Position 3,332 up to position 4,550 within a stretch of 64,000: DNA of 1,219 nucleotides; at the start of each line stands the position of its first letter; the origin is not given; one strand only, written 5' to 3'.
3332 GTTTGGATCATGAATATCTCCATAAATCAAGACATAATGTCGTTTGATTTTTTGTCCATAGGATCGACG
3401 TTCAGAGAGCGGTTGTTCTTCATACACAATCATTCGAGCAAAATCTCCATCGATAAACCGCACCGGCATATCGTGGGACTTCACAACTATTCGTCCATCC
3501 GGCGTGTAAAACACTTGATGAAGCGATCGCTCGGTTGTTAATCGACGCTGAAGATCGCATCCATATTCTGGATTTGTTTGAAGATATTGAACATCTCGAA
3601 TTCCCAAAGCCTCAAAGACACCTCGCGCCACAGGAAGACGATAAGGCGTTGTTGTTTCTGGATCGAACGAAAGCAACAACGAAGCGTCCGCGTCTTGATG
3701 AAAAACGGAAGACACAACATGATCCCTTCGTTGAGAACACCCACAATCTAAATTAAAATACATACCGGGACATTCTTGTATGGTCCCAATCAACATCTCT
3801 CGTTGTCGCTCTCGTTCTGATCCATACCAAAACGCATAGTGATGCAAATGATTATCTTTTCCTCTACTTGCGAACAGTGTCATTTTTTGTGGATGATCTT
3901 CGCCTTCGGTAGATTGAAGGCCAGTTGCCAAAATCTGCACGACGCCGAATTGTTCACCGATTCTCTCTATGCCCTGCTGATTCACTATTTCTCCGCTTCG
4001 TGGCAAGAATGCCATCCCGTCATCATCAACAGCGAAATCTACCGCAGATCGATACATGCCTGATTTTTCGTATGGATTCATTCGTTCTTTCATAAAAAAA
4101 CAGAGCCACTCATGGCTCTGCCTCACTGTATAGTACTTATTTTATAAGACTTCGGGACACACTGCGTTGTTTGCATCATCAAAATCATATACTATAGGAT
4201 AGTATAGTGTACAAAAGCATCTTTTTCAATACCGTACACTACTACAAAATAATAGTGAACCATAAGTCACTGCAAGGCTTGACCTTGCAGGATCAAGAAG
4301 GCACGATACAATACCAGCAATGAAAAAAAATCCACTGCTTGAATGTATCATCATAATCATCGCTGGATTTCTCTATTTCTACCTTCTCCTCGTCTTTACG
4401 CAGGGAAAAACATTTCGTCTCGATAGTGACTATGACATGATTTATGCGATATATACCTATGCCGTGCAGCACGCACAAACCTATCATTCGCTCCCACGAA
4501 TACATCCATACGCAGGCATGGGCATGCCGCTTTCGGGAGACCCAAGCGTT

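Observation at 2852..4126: RibA-like GTP cyclohydrolase II domain with an unexplained ~200-residue N-terminal extension and no neighbouring riboflavin genes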

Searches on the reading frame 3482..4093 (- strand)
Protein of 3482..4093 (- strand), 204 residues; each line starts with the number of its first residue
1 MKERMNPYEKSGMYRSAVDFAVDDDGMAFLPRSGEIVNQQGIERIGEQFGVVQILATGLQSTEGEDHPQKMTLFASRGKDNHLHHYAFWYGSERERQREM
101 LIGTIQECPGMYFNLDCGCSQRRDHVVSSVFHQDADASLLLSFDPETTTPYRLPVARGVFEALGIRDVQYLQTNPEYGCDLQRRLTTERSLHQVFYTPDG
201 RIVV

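Call 29: search_protein_families(library=ncbifam, proteins=[window:3482-4093:-], max_evalue=1)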
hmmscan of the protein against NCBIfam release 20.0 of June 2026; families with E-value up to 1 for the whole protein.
window:3482-4093:- (204 aa): 0 families

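Call 39: search_protein_representatives(alignment_id=A2)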
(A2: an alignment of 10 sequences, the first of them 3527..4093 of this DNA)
Query: 10 sequences, 191 profile positions. Proteins with E-value up to 0.001 (for the whole library): 15; up to 1e-10: 13; up to 1e-30: 9. The best 15 are listed.
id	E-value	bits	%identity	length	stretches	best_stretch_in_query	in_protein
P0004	7.6e-78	277.1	-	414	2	1-191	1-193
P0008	3.4e-75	268.4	-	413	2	3-190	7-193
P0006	2.4e-66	239.6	-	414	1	5-190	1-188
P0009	2.4e-60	220.0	-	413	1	4-191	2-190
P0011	1.1e-56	208.1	-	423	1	5-189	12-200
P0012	5.7e-48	179.6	-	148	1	37-151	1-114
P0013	1.5e-43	165.2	-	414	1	5-190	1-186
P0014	1.3e-38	149.1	-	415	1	4-172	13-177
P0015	2.1e-36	141.9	-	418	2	4-190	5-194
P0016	5.2e-28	114.5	-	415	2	6-189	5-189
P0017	2.9e-23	99.0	-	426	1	5-188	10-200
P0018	3.2e-21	92.4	-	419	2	4-190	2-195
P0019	1.1e-12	64.5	-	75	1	1-52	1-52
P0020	3.5e-09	53.1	-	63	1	3-59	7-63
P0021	4.5e-04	36.4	-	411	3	135-171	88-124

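Call 44: find_encoding_contigs(protein=P0018, flank=8000, max_places=2)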
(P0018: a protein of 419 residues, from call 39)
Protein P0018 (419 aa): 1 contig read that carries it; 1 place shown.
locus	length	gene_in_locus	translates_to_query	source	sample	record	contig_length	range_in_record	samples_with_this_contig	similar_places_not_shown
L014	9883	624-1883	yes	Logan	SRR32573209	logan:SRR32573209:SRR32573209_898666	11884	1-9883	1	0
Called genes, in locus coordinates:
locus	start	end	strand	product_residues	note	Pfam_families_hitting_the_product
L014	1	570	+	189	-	?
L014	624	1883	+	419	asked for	PF00925:GTP_cyclohydro2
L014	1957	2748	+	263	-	PF00300:His_Phos_1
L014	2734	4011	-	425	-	PF01663:Phosphodiest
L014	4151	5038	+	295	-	-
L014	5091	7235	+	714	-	PF17854:FtsK_alpha, PF01580:FtsK_SpoIIIE, PF09397:FtsK_gamma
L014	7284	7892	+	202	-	PF13413:HTH_25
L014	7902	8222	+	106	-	PF01588:tRNA_bind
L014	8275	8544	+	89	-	-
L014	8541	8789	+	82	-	PF12732:YtxH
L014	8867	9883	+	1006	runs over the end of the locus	?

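Call 45: find_encoding_contigs(protein=P0013, flank=8000, max_places=2)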
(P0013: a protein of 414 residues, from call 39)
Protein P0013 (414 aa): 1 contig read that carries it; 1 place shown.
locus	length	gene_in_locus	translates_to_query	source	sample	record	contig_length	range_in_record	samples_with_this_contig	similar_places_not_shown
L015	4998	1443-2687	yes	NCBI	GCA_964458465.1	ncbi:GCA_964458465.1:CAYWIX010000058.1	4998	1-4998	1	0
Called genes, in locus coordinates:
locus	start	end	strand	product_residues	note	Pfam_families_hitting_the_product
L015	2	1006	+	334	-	?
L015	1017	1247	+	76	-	-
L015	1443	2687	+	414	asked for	PF00925:GTP_cyclohydro2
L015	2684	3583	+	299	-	-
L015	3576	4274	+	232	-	PF00696:AA_kinase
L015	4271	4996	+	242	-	?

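Call 46: find_encoding_contigs(protein=P0015, flank=8000, max_places=2)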
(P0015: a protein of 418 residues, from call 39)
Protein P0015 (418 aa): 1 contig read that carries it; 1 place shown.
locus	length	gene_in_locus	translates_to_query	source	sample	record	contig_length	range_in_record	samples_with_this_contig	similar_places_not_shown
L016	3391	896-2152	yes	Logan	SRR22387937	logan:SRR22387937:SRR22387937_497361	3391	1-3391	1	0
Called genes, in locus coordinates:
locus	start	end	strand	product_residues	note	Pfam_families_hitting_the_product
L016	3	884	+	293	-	?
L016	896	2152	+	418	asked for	PF00925:GTP_cyclohydro2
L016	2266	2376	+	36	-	-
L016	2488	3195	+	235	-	-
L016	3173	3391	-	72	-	?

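Call 81: predict_structure(alignment_id=A5)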
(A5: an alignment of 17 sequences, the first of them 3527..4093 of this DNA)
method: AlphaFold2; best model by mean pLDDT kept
length: 189 residues; sequences in the alignment: 17
mean_pLDDT: 79.0   pTM: 0.78
mean pLDDT of the five models: 79.0, 78.7, 76.4, 71.0, 64.1
residues with pLDDT >= 90: 38; 70-90: 115; 50-70: 33; < 50: 3
segments of 3 or more residues with pLDDT < 50: none
pLDDT, mean of each block of 10 residues (from residue 1): 69 72 81 72 89 90 77 92 91 70 84 74 73 75 89 92 77 60 74
secondary structure, 60 per line:
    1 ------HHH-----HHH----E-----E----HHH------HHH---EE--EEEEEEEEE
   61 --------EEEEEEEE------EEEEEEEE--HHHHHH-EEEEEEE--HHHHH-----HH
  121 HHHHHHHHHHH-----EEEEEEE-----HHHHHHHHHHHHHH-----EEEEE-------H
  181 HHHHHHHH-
elements in order: E52-60 E69-76 E83-90 H93-98 E100-106 H109-113 H119-131 E137-143 H149-162 E168-172 H180-188

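Call 83: fold_search(model_id=the predicted structure, library=pdb)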
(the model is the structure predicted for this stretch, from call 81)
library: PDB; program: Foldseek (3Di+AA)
matches with E <= 10: 430; with E <= 0.001: 3
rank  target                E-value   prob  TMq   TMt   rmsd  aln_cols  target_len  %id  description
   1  4i14_B                9.2e-05  1.00  0.45  0.28   3.8       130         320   18  Crystal Structure of Mtb-ribA2 (Rv1415) (released 2013-08-28)
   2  4i14_A                2.2e-04  1.00  0.47  0.29  13.3       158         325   18  Crystal Structure of Mtb-ribA2 (Rv1415) (released 2013-08-28)
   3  2bz0_A                5.9e-04  1.00  0.46  0.51   9.0       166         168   16  Crystal Structure of E. coli GTP cyclohydrolase II in complex with GTP analogue, GMPcPP, and Zinc (released 2005-08-19)
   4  2bz0_B                1.0e-03  1.00  0.46  0.50   8.4       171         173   15  Crystal Structure of E. coli GTP cyclohydrolase II in complex with GTP analogue, GMPcPP, and Zinc (released 2005-08-19)
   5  3pyg                  7.0e-03  0.38  0.18  0.13  17.1       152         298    8  Mycobacterium tuberculosis 4-diphosphocytidyl-2-C-methyl-D-erythritol kinase (IspE) in complex with ADP (released 2012-01-25)
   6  7eev_A                1.2e-02  1.00  0.33  0.17   7.5       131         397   15  Structure of UTP cyclohydrolase (released 2021-07-28)
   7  4rl4_B                1.2e-02  0.99  0.43  0.46   7.8       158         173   12  Crystal structure of GTP cyclohydrolase II from Helicobacter pylori 26695 (released 2015-08-26)
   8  7ej3_A                2.0e-02  0.99  0.33  0.17   7.6       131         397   16  UTP cyclohydrolase (released 2022-09-21)
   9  5k36_F                2.3e-02  0.63  0.26  0.24   8.6       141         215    8  Structure of an eleven component nuclear RNA exosome complex bound to RNA (released 2016-11-02)
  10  1jt2                  5.8e-02  0.10  0.16  0.13  17.4       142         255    8  STRUCTURAL BASIS FOR THE SUBSTRATE SPECIFICITY OF THE FERUL DOMAIN OF THE CELLULOSOMAL XYLANASE Z FROM C. THERMOCELLUM (released 2002-03-27)
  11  4ose_B                6.2e-02  0.33  0.24  0.17  14.3       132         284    7  X-ray Crystal Structure of a Putative Hydrolase from Rickettsia typhi (released 2014-03-19)
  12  6sg9_CI               6.2e-02  0.18  0.18  0.09  15.5       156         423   10  Head domain of the mt-SSU assemblosome from Trypanosoma brucei (released 2019-09-18)
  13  4ifd_F                6.2e-02  0.16  0.22  0.20  14.8       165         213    8  Crystal structure of an 11-subunit eukaryotic exosome complex bound to RNA (released 2013-02-06)
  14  6zsb_AG               6.6e-02  0.21  0.23  0.16  12.7       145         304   10  Human mitochondrial ribosome in complex with mRNA and P-site tRNA (released 2020-09-16)
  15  7yvt_B                7.9e-02  0.60  0.26  0.18   6.6       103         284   10  S-formylglutathione hydrolase from Variovorax sp. PAMC 28711 (released 2022-10-12)
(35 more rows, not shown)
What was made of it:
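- Closest known: GTP cyclohydrolase II, RibA. Same: The N-terminal half also has this fold (call 83).
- Closest known: Bifunctional RibBA. Different: It has the GCH II fold instead (call 83).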

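Call 99: search_protein_families(library=pfam, alignment_id=A5, max_evalue=10)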
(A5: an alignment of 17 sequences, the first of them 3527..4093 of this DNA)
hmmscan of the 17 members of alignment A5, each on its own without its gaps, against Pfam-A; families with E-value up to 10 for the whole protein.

A. member 1, window:3527-4093:- (189 aa): 0 families

B. families by the number of members that match (of 17 scanned): 3 families
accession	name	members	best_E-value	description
PF14269.12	Arylsulfotran_2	1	0.074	Arylsulfotransferase (ASST)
PF24165.1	TMP_C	1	0.25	Tape measure protein C-terminal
PF08477.19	Roc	1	0.27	Ras of Complex, Roc, domain of DAPkinase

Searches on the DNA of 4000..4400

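Call 92: search_rna_families(source=window, start=4000, end=4400, threshold=evalue, max_evalue=1)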
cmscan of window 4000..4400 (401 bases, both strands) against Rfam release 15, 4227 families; matches with E-value up to 1: 1.
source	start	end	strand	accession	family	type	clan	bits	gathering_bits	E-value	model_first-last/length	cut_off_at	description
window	4303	4393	-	RF01280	snoR14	Gene; snRNA; snoRNA; CD-box;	CL00076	18.3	40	0.57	1-84/84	no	Small nucleolar RNA snoR14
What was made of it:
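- Tried and rejected: No Rfam hit, including the PyrR site (call 92).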
